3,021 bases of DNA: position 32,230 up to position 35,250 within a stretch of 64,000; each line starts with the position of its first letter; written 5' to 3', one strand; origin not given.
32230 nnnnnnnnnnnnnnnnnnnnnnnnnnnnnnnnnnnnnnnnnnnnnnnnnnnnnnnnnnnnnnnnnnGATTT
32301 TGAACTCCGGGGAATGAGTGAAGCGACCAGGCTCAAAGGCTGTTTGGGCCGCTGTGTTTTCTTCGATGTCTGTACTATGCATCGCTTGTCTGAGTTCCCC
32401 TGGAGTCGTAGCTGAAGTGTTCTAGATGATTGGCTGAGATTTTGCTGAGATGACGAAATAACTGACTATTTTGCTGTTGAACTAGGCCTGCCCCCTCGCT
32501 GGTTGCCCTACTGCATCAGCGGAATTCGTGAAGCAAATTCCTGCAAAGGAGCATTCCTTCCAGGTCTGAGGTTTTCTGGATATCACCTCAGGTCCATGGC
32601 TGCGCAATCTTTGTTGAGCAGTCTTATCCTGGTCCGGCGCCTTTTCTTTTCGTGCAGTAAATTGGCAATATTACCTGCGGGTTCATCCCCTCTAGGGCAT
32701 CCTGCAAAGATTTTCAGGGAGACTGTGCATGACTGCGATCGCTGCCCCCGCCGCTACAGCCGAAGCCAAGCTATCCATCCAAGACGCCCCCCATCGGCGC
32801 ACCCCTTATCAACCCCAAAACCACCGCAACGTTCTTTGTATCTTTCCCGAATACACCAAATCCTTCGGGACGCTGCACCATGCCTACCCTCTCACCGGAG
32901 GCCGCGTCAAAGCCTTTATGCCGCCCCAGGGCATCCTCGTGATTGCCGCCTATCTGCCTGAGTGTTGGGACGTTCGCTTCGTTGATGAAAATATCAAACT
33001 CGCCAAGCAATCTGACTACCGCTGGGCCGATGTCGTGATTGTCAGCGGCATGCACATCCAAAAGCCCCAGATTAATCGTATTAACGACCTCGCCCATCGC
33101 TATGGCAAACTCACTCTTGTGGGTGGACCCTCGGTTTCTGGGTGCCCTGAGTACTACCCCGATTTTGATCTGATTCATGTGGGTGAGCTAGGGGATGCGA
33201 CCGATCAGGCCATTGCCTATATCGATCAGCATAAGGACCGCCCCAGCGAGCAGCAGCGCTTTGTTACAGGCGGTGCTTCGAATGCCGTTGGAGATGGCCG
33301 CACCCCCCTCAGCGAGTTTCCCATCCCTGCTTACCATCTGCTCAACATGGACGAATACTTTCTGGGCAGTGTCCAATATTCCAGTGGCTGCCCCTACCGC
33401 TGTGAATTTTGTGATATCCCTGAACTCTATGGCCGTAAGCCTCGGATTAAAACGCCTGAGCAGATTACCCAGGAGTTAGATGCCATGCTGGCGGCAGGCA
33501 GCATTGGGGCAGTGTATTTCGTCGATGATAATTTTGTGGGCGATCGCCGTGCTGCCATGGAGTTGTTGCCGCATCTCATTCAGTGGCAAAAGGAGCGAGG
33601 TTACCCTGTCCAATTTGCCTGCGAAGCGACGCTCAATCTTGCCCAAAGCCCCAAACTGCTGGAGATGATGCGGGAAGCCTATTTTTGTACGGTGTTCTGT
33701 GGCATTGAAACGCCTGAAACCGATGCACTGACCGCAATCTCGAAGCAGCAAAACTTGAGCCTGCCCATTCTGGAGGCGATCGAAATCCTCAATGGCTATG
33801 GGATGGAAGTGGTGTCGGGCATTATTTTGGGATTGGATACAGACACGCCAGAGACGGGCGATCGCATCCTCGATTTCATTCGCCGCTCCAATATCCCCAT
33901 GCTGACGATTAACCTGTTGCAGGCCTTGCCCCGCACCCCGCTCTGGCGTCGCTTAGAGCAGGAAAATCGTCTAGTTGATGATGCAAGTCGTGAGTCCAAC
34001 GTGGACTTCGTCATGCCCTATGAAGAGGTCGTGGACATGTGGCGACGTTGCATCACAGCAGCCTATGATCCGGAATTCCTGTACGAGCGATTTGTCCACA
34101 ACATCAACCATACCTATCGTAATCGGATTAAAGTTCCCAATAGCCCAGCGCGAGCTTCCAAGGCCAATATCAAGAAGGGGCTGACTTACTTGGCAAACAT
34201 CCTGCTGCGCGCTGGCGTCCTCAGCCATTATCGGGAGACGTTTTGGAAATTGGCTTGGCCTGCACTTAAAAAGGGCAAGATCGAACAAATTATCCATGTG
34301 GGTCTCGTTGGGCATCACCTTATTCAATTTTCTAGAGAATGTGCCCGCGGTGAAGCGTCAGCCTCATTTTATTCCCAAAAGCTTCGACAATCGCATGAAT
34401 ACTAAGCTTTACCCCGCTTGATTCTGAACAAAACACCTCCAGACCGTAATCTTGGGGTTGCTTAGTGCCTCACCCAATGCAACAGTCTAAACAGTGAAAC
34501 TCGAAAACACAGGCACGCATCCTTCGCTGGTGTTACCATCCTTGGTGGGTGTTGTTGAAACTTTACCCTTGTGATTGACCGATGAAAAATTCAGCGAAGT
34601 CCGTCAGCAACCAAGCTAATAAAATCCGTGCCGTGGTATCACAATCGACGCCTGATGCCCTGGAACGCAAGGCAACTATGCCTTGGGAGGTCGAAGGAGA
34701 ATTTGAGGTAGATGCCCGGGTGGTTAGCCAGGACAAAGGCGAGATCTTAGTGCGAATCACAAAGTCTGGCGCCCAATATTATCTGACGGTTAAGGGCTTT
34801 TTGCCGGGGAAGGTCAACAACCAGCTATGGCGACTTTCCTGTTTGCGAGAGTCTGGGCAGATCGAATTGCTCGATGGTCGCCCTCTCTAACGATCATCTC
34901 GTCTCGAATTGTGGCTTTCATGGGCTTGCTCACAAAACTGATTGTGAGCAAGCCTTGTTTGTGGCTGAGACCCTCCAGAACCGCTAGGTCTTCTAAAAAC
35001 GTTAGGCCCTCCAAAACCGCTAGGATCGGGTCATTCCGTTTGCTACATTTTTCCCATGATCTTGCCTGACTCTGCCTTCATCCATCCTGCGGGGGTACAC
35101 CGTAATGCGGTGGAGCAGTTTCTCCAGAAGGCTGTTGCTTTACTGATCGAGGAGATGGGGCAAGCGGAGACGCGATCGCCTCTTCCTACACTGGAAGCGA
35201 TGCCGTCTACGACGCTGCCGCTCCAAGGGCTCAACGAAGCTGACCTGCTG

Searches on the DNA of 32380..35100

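Call 53: search_rna_families(source=window, start=32380, end=35100, threshold=evalue, max_evalue=1)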
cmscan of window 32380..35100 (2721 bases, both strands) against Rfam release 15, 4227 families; matches with E-value up to 1: 0.
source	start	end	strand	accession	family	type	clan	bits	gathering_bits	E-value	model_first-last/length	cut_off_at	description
